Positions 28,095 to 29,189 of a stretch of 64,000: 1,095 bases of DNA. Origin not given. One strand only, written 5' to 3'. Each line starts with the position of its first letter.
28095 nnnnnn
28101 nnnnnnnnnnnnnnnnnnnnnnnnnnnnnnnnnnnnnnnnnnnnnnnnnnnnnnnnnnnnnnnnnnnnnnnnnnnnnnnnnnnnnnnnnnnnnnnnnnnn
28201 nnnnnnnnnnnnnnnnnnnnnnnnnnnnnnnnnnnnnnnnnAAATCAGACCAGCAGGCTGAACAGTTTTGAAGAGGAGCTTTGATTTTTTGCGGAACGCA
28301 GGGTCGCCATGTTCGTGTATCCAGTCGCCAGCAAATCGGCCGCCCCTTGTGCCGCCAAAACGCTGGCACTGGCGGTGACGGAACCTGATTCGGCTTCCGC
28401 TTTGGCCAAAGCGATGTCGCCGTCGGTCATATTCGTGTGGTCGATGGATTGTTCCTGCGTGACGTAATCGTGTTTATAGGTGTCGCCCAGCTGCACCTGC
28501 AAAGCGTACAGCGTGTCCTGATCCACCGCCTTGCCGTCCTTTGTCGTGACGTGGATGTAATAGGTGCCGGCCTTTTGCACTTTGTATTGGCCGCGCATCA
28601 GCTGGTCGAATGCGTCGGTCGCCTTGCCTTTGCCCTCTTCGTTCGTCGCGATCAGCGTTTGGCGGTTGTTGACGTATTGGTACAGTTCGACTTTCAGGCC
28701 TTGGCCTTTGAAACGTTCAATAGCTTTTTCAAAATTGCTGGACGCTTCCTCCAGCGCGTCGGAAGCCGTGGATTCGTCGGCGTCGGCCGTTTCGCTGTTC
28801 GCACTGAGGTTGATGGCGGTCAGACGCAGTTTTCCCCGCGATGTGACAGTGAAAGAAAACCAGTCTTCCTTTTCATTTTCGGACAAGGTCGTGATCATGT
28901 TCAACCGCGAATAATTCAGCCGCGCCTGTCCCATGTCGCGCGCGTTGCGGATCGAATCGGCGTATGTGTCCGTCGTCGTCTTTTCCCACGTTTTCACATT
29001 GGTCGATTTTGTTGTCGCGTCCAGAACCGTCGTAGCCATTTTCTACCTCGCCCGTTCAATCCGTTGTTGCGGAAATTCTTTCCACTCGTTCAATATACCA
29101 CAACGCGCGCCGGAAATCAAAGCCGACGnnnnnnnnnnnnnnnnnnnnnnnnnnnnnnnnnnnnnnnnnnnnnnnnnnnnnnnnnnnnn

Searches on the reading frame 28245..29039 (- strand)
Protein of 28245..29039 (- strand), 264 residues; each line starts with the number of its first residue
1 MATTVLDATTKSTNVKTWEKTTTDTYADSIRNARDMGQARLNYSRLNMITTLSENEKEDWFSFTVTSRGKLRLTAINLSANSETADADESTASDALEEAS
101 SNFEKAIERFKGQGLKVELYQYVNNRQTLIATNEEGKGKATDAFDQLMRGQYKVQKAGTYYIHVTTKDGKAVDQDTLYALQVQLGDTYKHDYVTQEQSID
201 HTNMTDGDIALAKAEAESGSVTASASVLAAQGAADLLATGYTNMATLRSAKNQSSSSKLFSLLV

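Call 13: search_protein_families(library=pfam, proteins=[window:28245-29039:-], max_evalue=0.001)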
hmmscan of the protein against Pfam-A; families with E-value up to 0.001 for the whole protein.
window:28245-29039:- (264 aa): 1 family
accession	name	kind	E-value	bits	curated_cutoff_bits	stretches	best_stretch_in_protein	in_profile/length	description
PF04151.21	PPC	-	0.00029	22.1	25.9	0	58-165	2-69/70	Bacterial pre-peptidase C-terminal domain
